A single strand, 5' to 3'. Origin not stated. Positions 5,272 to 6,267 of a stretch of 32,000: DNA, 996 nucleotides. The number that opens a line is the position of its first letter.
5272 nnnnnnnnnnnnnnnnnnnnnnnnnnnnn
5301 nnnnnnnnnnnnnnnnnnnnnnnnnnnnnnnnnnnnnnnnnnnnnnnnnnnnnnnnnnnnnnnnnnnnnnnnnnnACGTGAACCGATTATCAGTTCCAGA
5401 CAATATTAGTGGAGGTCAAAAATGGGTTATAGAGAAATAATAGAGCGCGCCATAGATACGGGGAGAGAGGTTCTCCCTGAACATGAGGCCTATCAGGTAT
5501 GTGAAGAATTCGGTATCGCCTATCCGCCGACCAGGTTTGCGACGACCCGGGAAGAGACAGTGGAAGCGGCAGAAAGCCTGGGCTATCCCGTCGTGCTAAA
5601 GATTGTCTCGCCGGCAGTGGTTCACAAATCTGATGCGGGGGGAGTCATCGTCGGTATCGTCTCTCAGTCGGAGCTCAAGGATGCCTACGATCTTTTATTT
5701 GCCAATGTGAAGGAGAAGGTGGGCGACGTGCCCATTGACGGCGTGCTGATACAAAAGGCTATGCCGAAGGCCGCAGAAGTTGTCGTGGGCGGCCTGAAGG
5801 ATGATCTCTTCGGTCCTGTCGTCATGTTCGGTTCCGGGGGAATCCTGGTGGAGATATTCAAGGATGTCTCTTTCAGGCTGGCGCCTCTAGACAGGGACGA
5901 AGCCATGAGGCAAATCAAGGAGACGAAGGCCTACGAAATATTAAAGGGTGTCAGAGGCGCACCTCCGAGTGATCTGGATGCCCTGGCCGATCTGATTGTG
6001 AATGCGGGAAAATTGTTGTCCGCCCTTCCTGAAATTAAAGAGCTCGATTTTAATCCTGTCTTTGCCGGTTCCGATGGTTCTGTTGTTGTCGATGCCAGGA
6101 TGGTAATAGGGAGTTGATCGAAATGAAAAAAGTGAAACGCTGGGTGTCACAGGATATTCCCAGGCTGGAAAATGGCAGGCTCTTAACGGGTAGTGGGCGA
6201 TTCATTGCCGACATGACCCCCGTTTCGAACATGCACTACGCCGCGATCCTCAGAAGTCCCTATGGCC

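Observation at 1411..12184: Eight-gene operon mixing UbiD/UbiX, a lone Mo-hydroxylase catalytic subunit, an ATZ/TRZ-type aminohydrolase, a cupin, a split ADP-forming acyl-CoA synthetase and a TRAP permease: candidate undescribed (hetero)aromatic acid pathway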

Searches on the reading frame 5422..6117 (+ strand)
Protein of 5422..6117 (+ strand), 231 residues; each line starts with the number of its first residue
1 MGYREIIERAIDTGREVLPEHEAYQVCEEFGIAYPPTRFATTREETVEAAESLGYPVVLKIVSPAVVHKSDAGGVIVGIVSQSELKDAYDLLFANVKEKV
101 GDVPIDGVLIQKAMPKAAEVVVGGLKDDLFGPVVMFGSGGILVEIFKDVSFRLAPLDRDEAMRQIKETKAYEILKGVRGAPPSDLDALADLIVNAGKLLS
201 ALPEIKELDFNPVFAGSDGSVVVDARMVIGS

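Call 4: search_protein_families(library=pfam, proteins=[window:5422-6117:+])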
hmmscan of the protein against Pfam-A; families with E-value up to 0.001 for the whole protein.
window:5422-6117:+ (231 aa): 2 families
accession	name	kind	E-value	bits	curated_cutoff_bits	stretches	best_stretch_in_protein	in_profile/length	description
PF13549.11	ATP-grasp_5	-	1.1e-78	264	27.6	1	10-229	2-221/221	ATP-grasp domain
PF08442.15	ATP-grasp_2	-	4.3e-05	23.6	29.5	1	18-141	2-130/202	ATP-grasp domain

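Call 5: search_protein_families(library=ncbifam, proteins=[window:5422-6117:+])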
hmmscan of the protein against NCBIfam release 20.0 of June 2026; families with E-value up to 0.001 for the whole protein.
window:5422-6117:+ (231 aa): 8 families
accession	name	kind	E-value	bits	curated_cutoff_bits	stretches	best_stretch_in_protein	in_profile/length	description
NF045493.1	HydDutCoALig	equivalog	3.7e-61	207.6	1300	1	4-228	471-697/698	4-hydroxybutyrate--CoA ligase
NF045492.1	HydPropCoALig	equivalog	3.4e-55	187.7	1300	1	4-229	5-229/700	3-hydroxypropionate--CoA ligase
NF045494.1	AcCoALig_Archglob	equivalog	4.5e-53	180.6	1200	1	17-230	2-206/665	acetate--CoA ligase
NF001913.0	PRK00696.1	equivalog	1.9e-06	27.1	370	1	19-229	4-218/388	ADP-forming succinate--CoA ligase subunit beta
TIGR01016.1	sucCoAbeta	subfamily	2.1e-05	23.6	375.55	1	18-229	3-218/386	succinate-CoA ligase subunit beta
NF010623.0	PRK14016.1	subfamily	6.7e-05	21.2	877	1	26-93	221-283/871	cyanophycin synthetase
NF003671.0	PRK05294.1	equivalog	0.00053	17.7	599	1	25-127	672-761/1058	carbamoyl-phosphate synthase large subunit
TIGR01369.1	CPSaseII_lrg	equivalog_domain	0.00075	17.2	1027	1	24-125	674-762/1052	carbamoyl-phosphate synthase (glutamine-hydrolyzing) large subunit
